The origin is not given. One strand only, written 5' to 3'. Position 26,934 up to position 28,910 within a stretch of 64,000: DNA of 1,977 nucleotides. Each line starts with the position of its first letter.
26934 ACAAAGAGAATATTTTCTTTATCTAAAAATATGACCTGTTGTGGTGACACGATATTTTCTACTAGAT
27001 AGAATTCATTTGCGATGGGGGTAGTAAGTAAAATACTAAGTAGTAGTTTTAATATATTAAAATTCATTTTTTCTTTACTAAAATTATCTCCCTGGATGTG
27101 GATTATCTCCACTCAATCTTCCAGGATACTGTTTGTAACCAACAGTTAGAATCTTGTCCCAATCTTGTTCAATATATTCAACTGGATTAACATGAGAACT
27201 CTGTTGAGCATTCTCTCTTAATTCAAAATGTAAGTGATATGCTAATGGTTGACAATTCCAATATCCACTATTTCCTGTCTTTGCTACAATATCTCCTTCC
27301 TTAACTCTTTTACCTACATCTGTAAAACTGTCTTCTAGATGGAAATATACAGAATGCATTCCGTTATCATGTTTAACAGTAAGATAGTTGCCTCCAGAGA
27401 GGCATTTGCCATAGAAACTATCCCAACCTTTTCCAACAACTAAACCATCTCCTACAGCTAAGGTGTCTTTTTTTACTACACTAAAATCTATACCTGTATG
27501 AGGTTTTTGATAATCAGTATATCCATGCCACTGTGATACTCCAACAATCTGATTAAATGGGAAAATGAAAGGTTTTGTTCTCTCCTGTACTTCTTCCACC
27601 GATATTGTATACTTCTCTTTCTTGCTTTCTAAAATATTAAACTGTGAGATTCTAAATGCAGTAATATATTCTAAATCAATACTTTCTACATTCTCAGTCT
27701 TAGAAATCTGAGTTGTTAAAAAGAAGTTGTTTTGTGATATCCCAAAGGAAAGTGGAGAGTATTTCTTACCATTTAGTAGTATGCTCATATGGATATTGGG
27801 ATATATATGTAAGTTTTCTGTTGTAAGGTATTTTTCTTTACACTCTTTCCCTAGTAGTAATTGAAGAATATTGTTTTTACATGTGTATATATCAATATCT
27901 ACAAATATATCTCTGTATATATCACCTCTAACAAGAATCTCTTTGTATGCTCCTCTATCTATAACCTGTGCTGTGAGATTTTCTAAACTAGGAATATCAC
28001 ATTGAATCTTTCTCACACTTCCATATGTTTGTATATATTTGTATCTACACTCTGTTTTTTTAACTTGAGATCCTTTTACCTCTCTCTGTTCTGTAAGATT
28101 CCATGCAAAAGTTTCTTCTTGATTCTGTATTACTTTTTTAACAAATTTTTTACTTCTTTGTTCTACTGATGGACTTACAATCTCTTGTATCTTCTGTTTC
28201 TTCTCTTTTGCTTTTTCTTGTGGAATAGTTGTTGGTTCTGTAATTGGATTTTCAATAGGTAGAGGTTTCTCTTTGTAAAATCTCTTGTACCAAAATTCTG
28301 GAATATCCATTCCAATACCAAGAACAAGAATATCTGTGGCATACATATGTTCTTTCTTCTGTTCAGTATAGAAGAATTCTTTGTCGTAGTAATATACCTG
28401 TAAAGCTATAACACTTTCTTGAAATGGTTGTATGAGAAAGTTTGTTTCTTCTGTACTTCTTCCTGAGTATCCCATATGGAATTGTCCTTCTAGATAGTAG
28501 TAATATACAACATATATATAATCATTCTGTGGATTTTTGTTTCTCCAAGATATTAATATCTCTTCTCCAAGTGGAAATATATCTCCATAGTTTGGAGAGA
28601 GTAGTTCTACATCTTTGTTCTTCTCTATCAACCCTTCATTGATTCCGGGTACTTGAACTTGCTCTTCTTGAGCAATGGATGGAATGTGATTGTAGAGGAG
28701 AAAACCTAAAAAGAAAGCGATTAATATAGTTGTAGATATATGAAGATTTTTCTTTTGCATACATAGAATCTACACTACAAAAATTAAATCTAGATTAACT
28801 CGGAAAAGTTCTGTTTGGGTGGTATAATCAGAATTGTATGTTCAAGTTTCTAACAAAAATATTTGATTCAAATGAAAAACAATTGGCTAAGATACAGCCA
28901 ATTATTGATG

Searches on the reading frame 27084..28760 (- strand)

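Call 32: search_protein_families(library=pfam, proteins=[window:27084-28760:-], max_evalue=0.001)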
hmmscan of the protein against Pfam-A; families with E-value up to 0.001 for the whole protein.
window:27084-28760:- (558 aa): 1 family
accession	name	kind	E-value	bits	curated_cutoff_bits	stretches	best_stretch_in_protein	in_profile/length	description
PF01551.29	Peptidase_M23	-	1.1e-18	67.6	28.7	1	420-520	2-93/96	Peptidase family M23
